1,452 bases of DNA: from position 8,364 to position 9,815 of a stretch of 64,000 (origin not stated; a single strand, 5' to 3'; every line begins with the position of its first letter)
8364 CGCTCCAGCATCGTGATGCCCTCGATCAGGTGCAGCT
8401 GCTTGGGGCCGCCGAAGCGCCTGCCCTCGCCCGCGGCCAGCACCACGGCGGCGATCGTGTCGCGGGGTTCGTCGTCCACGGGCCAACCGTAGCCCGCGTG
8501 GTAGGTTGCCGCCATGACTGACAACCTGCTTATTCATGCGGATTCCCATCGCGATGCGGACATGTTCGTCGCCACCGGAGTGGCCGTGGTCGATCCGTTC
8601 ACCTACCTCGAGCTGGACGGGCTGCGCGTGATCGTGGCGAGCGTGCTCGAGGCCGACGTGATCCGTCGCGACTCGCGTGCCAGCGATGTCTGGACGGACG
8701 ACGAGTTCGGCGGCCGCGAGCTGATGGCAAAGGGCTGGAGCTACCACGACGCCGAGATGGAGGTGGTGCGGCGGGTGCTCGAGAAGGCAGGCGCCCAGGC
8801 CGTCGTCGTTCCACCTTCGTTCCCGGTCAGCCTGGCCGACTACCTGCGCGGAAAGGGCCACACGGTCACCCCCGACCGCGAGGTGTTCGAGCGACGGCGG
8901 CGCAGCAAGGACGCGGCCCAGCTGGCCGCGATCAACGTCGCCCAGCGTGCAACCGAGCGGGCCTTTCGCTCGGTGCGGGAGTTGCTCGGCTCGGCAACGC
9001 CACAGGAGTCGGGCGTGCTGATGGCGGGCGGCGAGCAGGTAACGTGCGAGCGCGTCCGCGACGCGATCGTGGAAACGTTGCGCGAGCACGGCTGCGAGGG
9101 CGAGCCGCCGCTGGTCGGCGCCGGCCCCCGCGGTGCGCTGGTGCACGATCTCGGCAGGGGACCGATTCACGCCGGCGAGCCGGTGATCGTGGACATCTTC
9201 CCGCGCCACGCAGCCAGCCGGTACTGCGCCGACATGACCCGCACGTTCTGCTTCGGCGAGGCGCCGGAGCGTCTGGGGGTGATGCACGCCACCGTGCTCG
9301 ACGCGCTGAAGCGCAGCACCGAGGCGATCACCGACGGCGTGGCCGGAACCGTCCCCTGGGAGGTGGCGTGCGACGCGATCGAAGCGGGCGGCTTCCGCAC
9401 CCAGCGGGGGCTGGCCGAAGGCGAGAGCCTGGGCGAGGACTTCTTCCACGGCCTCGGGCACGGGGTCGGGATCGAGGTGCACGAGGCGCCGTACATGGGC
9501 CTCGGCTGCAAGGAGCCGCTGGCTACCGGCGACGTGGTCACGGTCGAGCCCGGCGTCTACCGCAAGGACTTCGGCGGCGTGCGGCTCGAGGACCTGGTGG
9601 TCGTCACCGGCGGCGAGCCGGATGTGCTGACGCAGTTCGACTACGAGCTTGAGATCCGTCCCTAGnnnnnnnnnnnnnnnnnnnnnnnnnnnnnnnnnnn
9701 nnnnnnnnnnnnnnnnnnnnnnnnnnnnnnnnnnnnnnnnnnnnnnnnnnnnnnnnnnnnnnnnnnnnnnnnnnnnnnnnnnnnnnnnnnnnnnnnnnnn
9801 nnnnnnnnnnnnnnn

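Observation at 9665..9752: Miniature element A bounded by perfect 15-16 bp terminal inverted repeats, wedged exactly between two convergent stop codons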

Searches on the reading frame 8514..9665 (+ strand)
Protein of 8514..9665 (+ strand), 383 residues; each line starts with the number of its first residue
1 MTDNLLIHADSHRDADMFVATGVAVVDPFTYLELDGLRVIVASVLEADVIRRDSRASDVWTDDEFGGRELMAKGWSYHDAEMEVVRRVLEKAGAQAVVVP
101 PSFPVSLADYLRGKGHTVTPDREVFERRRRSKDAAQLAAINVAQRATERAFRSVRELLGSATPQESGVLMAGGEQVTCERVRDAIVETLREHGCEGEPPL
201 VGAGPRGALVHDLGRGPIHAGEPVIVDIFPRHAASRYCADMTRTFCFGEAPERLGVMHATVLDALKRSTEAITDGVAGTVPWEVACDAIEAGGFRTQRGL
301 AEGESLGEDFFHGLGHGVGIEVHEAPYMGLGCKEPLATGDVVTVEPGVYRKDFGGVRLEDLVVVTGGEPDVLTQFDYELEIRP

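Call 27: find_encoding_contigs(protein=window:8514-9665:+, flank=6000, max_places=6)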
Protein window:8514-9665:+ (383 aa): no gene with exactly this product is on record in the collection.

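Call 30: find_homologous_proteins(query=window:8514-9665:+, max_evalue=1e-60)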
Query window:8514-9665:+ (383 aa): 2253 proteins with E <= 1e-60 among 8000 candidates; the best 120 are listed.
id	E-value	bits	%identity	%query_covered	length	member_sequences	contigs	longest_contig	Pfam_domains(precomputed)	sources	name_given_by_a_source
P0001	5.7e-240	814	94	100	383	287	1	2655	PF00557.30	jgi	jgi:Xaa-Pro aminopeptidase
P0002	2.0e-206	704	83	100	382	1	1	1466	PF00557.30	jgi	jgi:Xaa-Pro aminopeptidase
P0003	5.0e-198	676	88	89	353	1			PF00557.30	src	-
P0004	9.2e-198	675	79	100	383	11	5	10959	PF00557.30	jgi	jgi:Xaa-Pro aminopeptidase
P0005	2.3e-192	657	78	100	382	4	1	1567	PF00557.30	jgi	jgi:Xaa-Pro aminopeptidase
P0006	9.0e-190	649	77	100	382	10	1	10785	PF00557.30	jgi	jgi:Xaa-Pro aminopeptidase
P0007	3.5e-189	647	75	100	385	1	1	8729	PF00557.30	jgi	jgi:Xaa-Pro aminopeptidase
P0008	3.8e-188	643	76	100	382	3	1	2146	PF00557.30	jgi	jgi:Xaa-Pro aminopeptidase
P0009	1.5e-187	642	76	100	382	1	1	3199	PF00557.30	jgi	jgi:Xaa-Pro aminopeptidase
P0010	1.4e-186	638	75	100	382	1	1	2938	PF00557.30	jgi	jgi:Xaa-Pro aminopeptidase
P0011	1.8e-186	638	75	100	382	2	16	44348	PF00557.30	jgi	jgi:Xaa-Pro aminopeptidase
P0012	4.7e-185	633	76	100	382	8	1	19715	PF00557.30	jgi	jgi:Xaa-Pro aminopeptidase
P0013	4.1e-184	630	76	100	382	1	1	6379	PF00557.30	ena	-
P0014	1.4e-183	628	75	100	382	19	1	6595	PF00557.30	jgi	-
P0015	4.9e-183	627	75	100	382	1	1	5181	PF00557.30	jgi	jgi:Xaa-Pro aminopeptidase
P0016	8.8e-183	626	73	100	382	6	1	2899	PF00557.30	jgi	jgi:Xaa-Pro aminopeptidase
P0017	3.5e-182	624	75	100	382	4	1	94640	PF00557.30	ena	-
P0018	4.1e-182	624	75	99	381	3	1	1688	PF00557.30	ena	-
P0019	1.1e-181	622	74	100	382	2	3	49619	PF00557.30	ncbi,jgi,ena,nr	ncbi:MAG TPA: M24 family metallopeptidase [Gaiellales bacterium]|nr:M24 family metallopeptidase [Gai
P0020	2.3e-181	621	77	99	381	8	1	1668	PF00557.30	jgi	jgi:Xaa-Pro aminopeptidase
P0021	6.3e-180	616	74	98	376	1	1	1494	PF00557.30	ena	-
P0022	1.8e-179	615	74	98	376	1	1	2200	PF00557.30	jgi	-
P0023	3.9e-176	604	74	100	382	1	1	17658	PF00557.30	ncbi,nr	ncbi:MAG: Xaa-Pro aminopeptidase [Gaiellales bacterium]|nr:Xaa-Pro aminopeptidase [Gaiellales bacter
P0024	4.5e-176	604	73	100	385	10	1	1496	PF00557.30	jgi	jgi:Xaa-Pro aminopeptidase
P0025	2.3e-175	601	74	93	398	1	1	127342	PF00557.30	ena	-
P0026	2.9e-175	601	73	100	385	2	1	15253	PF00557.30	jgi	jgi:Xaa-Pro aminopeptidase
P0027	3.1e-175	601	73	100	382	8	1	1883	PF00557.30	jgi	jgi:Xaa-Pro aminopeptidase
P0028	4.6e-175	600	73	100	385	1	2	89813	PF00557.30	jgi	jgi:Xaa-Pro aminopeptidase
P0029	1.2e-174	599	73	100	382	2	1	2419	PF00557.30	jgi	jgi:Xaa-Pro aminopeptidase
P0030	1.9e-174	598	72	99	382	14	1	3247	PF00557.30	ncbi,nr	ncbi:MAG: Xaa-Pro aminopeptidase [Gaiellales bacterium]|nr:Xaa-Pro aminopeptidase [Gaiellales bacter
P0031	2.5e-173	595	76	90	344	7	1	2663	PF00557.30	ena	-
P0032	3.1e-173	594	73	100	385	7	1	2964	PF00557.30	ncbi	-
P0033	4.8e-172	590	73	100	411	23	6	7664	PF00557.30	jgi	jgi:Xaa-Pro aminopeptidase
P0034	5.7e-172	590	73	100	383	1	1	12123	PF00557.30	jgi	jgi:Xaa-Pro aminopeptidase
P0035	1.7e-171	589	70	100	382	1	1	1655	PF00557.30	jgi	jgi:Xaa-Pro aminopeptidase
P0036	1.7e-168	579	70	100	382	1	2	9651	PF00557.30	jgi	jgi:Xaa-Pro aminopeptidase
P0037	4.7e-168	577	68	100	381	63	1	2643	PF00557.30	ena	-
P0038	3.7e-167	574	73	95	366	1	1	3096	PF00557.30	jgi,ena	-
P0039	6.5e-167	574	66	100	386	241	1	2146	PF00557.30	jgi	jgi:Xaa-Pro aminopeptidase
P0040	2.3e-165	569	68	100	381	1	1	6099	PF00557.30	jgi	-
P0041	2.7e-165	568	68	100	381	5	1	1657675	PF00557.30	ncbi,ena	-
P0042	3.8e-165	568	66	100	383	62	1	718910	PF00557.30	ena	-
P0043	4.5e-165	568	68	100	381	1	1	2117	PF00557.30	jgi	-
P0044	1.5e-164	566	67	100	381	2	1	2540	PF00557.30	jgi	-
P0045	1.7e-164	566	68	99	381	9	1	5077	PF00557.30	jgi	jgi:Xaa-Pro aminopeptidase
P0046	7.0e-164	564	66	99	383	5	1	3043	PF00557.30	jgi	jgi:Xaa-Pro aminopeptidase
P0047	9.3e-164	563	67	100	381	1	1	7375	PF00557.30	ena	-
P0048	9.6e-163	560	65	100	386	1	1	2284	PF00557.30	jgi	jgi:Xaa-Pro aminopeptidase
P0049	1.0e-162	560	67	99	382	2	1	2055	PF00557.30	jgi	jgi:Xaa-Pro aminopeptidase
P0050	1.3e-162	559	66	99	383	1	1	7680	PF00557.30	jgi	jgi:Xaa-Pro aminopeptidase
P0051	8.0e-162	557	68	98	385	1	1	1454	PF00557.30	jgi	jgi:Xaa-Pro aminopeptidase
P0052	1.6e-160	553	67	100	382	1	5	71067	PF00557.30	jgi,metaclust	jgi:Xaa-Pro aminopeptidase|metaclust:\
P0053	1.9e-160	552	67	99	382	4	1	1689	PF00557.30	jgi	jgi:Xaa-Pro aminopeptidase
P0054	1.3e-159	550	67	100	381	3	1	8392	PF00557.30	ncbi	ncbi:MAG: M24 family metallopeptidase [Gaiellales bacterium]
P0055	1.6e-159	549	64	99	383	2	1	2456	PF00557.30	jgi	jgi:Xaa-Pro aminopeptidase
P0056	9.6e-159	547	67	98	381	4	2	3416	PF00557.30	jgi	jgi:Xaa-Pro aminopeptidase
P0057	2.8e-158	545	64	100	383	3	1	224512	PF00557.30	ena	-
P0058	1.8e-155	536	66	100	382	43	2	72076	PF00557.30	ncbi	-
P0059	1.5e-151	523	64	100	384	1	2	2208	PF00557.30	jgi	jgi:Xaa-Pro aminopeptidase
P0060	1.4e-150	520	65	100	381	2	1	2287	PF00557.30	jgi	jgi:Xaa-Pro aminopeptidase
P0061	1.8e-150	520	64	100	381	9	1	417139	PF00557.30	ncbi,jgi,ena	jgi:Xaa-Pro aminopeptidase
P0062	5.3e-150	518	65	100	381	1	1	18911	PF00557.30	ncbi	-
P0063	6.0e-150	518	64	95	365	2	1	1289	PF00557.30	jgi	jgi:Xaa-Pro aminopeptidase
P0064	2.5e-149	516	87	65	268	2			PF00557.30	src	-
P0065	4.2e-149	515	65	100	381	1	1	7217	PF00557.30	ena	-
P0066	8.8e-149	514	64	100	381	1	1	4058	PF00557.30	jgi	jgi:Xaa-Pro aminopeptidase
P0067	1.7e-148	513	66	99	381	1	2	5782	PF00557.30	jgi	jgi:Xaa-Pro aminopeptidase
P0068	1.9e-148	513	64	100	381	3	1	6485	PF00557.30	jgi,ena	-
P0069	1.9e-148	513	65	99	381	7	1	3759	PF00557.30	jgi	jgi:Xaa-Pro aminopeptidase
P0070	2.5e-148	512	65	100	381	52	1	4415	PF00557.30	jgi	jgi:Xaa-Pro aminopeptidase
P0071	4.2e-148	512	64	99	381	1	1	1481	PF00557.30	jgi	jgi:Xaa-Pro aminopeptidase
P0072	4.3e-148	512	65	99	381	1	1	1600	PF00557.30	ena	-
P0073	4.5e-148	512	64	100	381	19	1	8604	PF00557.30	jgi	jgi:Xaa-Pro aminopeptidase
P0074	4.8e-148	512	64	99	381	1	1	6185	PF00557.30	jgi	jgi:Xaa-Pro aminopeptidase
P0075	6.9e-148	511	64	99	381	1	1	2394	PF00557.30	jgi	jgi:Xaa-Pro aminopeptidase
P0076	7.5e-148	511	64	100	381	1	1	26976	PF00557.30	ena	-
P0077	9.2e-148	511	64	100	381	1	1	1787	PF00557.30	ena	-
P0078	9.5e-148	511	65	99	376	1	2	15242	PF00557.30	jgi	jgi:Xaa-Pro aminopeptidase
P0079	1.4e-147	510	62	100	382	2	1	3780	PF00557.30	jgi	jgi:Xaa-Pro aminopeptidase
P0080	1.4e-147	510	63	100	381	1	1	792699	PF00557.30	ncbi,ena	-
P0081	1.7e-147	510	62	100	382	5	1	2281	PF00557.30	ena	-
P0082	2.0e-147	509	64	99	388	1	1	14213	PF00557.30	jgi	jgi:Xaa-Pro aminopeptidase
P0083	2.4e-147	509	64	99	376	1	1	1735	PF00557.30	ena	-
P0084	6.4e-147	508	64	100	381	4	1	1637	PF00557.30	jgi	jgi:Xaa-Pro aminopeptidase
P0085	7.0e-147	508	63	98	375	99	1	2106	PF00557.30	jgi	-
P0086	7.2e-147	508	64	99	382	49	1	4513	PF00557.30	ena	-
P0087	8.0e-147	507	63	100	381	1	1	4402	PF00557.30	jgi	jgi:Xaa-Pro aminopeptidase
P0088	9.4e-147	507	63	99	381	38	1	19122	PF00557.30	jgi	jgi:Xaa-Pro aminopeptidase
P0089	1.0e-146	507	63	98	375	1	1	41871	PF00557.30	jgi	jgi:Xaa-Pro aminopeptidase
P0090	1.1e-146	507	63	99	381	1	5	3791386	PF00557.30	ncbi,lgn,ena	-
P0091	3.4e-146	505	63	100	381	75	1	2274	PF00557.30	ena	-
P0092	4.6e-146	505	61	99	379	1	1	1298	PF00557.30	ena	-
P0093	4.9e-146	505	63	100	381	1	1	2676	PF00557.30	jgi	jgi:Xaa-Pro aminopeptidase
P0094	6.0e-146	505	62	99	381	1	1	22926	PF00557.30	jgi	jgi:Xaa-Pro aminopeptidase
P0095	8.1e-146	504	64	98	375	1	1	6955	PF00557.30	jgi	jgi:Xaa-Pro aminopeptidase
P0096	1.1e-145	504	64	100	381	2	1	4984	PF00557.30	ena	-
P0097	1.4e-145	503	64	100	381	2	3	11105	PF00557.30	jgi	jgi:Xaa-Pro aminopeptidase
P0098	2.5e-145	503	61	100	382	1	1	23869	PF00557.30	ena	-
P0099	2.6e-145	502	63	100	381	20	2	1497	PF00557.30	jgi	jgi:Xaa-Pro aminopeptidase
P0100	3.1e-145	502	62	98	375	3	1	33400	PF00557.30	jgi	jgi:Xaa-Pro aminopeptidase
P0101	4.6e-145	502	63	100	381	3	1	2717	PF00557.30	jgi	jgi:Xaa-Pro aminopeptidase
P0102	6.2e-145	501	61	99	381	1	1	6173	PF00557.30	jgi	jgi:Xaa-Pro aminopeptidase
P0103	7.0e-145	501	62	100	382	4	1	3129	PF00557.30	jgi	jgi:Xaa-Pro aminopeptidase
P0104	8.4e-145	501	61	99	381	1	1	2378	PF00557.30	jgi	jgi:Xaa-Pro aminopeptidase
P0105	2.4e-144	499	61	99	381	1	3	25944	PF00557.30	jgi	jgi:Xaa-Pro aminopeptidase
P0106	3.8e-144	499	61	99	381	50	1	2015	PF00557.30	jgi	jgi:Xaa-Pro aminopeptidase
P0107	4.8e-144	498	63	99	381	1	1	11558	PF00557.30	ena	-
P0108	6.3e-144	498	63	100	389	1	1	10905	PF00557.30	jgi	jgi:Xaa-Pro aminopeptidase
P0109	6.3e-144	498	63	99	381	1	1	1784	PF00557.30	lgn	-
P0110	6.8e-144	498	61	98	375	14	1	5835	PF00557.30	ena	-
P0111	7.2e-144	498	61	100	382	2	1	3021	PF00557.30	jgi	jgi:Xaa-Pro aminopeptidase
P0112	7.6e-144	498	62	98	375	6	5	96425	PF00557.30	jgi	jgi:Xaa-Pro aminopeptidase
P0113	8.1e-144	498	63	98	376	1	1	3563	PF00557.30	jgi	jgi:Xaa-Pro aminopeptidase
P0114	9.2e-144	497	63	100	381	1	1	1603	PF00557.30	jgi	jgi:Xaa-Pro aminopeptidase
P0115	1.2e-143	497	61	98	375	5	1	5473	PF00557.30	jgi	jgi:Xaa-Pro aminopeptidase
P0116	1.5e-143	497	63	100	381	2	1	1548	PF00557.30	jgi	jgi:Xaa-Pro aminopeptidase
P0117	1.7e-143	497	62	100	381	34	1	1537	PF00557.30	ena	-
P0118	4.3e-143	495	61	98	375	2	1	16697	PF00557.30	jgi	jgi:Xaa-Pro aminopeptidase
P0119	5.0e-143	495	62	97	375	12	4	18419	PF00557.30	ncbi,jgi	ncbi:MAG TPA: Xaa-Pro peptidase family protein [Gaiellales bacterium]|jgi:Xaa-Pro aminopeptidase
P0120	5.1e-143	495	61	99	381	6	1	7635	PF00557.30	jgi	jgi:Xaa-Pro aminopeptidase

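Call 31: find_encoding_contigs(protein=P0001, flank=3000, max_places=2)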
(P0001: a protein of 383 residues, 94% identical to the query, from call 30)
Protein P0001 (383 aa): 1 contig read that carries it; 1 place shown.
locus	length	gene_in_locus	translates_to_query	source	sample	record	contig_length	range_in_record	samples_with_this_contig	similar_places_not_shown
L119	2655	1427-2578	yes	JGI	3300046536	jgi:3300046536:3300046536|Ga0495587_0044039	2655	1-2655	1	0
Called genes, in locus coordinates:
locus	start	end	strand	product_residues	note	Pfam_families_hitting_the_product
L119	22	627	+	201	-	PF04542:Sigma70_r2, PF04545:Sigma70_r4, PF08281:Sigma70_r4_2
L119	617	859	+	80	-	PF13490:zf-HC2 (weak)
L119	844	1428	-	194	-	PF12804:NTP_transf_3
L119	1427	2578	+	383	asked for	PF00557:Peptidase_M24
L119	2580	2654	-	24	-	?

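Call 32: find_encoding_contigs(protein=P0004, flank=6000, max_places=2)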
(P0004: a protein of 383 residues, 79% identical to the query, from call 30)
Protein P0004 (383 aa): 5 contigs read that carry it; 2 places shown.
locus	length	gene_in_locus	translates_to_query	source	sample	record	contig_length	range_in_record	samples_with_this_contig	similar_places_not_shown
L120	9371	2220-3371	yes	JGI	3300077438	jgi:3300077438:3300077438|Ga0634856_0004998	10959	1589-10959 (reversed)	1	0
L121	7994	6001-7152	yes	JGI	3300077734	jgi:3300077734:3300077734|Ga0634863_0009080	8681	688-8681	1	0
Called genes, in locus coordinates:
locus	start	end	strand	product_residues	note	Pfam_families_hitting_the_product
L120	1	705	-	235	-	?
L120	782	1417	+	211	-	PF04542:Sigma70_r2, PF08281:Sigma70_r4_2, PF04545:Sigma70_r4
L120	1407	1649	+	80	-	PF13490:zf-HC2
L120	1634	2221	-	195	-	PF01128:IspD (weak), PF12804:NTP_transf_3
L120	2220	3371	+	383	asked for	PF00557:Peptidase_M24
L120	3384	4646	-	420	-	PF00675:Peptidase_M16, PF05193:Peptidase_M16_C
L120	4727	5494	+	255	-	PF01738:DLH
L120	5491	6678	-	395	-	PF04542:Sigma70_r2, PF13428:TPR_14 (faint), PF00515:TPR_1 (faint), PF08281:Sigma70_r4_2, PF20239:DUF6596, PF09976:TPR_21 (weak), PF07719:TPR_2 (weak)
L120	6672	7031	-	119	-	PF03795:YCII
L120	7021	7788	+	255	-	PF21003:NucS_N, PF01939:NucS_C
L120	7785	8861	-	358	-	PF00266:Aminotran_5, PF01053:Cys_Met_Meta_PP (weak)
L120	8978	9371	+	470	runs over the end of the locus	PF00890:FAD_binding_2 (faint), PF01134:GIDA (faint), PF01262:AlaDh_PNT_C (faint), PF07992:Pyr_redox_2, PF12831:FAD_oxidored (weak), PF13738:Pyr_redox_3, PF00070:Pyr_redox, PF02852:Pyr_redox_dim, +4 more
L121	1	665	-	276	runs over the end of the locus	PF02621:VitK2_biosynth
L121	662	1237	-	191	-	PF01048:PNP_UDP_1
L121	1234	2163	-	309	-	PF02445:NadA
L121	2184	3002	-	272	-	PF02749:QRPTase_N, PF01729:QRPTase_C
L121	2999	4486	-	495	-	PF00890:FAD_binding_2, PF01134:GIDA (faint), PF01266:DAO, PF12831:FAD_oxidored (weak), PF02910:Succ_DH_flav_C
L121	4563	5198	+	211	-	PF04542:Sigma70_r2, PF08281:Sigma70_r4_2, PF04545:Sigma70_r4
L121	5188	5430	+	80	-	PF13490:zf-HC2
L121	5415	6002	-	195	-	PF01128:IspD (weak), PF12804:NTP_transf_3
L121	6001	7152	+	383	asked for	PF00557:Peptidase_M24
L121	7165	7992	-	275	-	?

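Call 33: find_encoding_contigs(protein=P0006, flank=6000, max_places=2)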
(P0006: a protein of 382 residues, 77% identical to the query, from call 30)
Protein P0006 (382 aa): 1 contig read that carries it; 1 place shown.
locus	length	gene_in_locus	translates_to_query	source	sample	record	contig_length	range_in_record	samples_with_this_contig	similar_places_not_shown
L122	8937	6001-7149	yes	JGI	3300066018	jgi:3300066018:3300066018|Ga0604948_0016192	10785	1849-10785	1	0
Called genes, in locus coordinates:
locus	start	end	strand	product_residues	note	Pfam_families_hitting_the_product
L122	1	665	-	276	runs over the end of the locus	PF02621:VitK2_biosynth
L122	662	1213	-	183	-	PF01048:PNP_UDP_1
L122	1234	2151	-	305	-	PF02445:NadA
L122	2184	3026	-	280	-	PF02749:QRPTase_N, PF01729:QRPTase_C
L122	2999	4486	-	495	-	PF00890:FAD_binding_2, PF01266:DAO (faint), PF12831:FAD_oxidored (weak), PF02910:Succ_DH_flav_C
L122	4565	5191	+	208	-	PF04542:Sigma70_r2, PF08281:Sigma70_r4_2, PF04545:Sigma70_r4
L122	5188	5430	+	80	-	PF13490:zf-HC2 (weak)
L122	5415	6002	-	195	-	PF12804:NTP_transf_3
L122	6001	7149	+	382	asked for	PF00557:Peptidase_M24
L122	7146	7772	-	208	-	PF13417:GST_N_3, PF13409:GST_N_2, PF14497:GST_C_3 (faint), PF13410:GST_C_2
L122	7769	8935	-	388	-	?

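Call 34: find_encoding_contigs(protein=P0011, flank=6000, max_places=2)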
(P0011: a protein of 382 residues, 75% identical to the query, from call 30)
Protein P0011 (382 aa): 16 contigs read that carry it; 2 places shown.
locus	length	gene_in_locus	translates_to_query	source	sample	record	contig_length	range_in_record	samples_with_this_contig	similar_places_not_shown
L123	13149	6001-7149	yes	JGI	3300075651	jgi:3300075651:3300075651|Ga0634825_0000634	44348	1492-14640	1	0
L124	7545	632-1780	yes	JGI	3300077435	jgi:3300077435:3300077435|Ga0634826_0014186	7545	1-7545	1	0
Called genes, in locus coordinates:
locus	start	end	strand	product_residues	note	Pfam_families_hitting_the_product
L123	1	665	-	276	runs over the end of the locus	PF02621:VitK2_biosynth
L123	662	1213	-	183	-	PF01048:PNP_UDP_1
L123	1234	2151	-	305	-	PF02445:NadA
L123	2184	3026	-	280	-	PF02749:QRPTase_N, PF01729:QRPTase_C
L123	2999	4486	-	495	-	PF00890:FAD_binding_2, PF03486:HI0933_like (faint), PF12831:FAD_oxidored (weak), PF02910:Succ_DH_flav_C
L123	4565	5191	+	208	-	PF04542:Sigma70_r2, PF08281:Sigma70_r4_2, PF04545:Sigma70_r4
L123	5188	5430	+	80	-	PF13490:zf-HC2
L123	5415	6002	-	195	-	PF12804:NTP_transf_3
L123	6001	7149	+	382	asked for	PF00557:Peptidase_M24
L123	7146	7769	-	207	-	PF02798:GST_N (weak), PF13417:GST_N_3, PF13409:GST_N_2, PF13410:GST_C_2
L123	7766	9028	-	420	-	PF00675:Peptidase_M16, PF05193:Peptidase_M16_C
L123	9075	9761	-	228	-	-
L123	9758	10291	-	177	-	PF08281:Sigma70_r4_2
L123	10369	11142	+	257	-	PF01738:DLH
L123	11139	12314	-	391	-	PF04542:Sigma70_r2, PF07719:TPR_2 (faint), PF08281:Sigma70_r4_2, PF20239:DUF6596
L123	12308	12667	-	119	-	PF03795:YCII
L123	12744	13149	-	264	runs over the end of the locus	PF03473:MOSC (faint)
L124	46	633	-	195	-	PF12804:NTP_transf_3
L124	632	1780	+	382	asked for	PF00557:Peptidase_M24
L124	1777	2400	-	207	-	PF02798:GST_N (weak), PF13417:GST_N_3, PF13409:GST_N_2, PF13410:GST_C_2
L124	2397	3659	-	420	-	PF00675:Peptidase_M16, PF05193:Peptidase_M16_C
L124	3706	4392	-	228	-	-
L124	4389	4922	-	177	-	PF08281:Sigma70_r4_2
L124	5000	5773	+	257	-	PF01738:DLH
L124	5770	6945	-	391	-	PF04542:Sigma70_r2, PF07719:TPR_2 (faint), PF08281:Sigma70_r4_2, PF20239:DUF6596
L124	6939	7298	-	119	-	PF03795:YCII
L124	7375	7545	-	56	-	?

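Call 69: search_protein_families(library=pfam, proteins=[window:8514-9665:+])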
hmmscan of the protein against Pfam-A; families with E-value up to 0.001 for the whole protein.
window:8514-9665:+ (383 aa): 1 family
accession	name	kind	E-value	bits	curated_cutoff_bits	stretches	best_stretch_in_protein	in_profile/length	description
PF00557.29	Peptidase_M24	-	1.7e-42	146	23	1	139-365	2-207/208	Metallopeptidase family M24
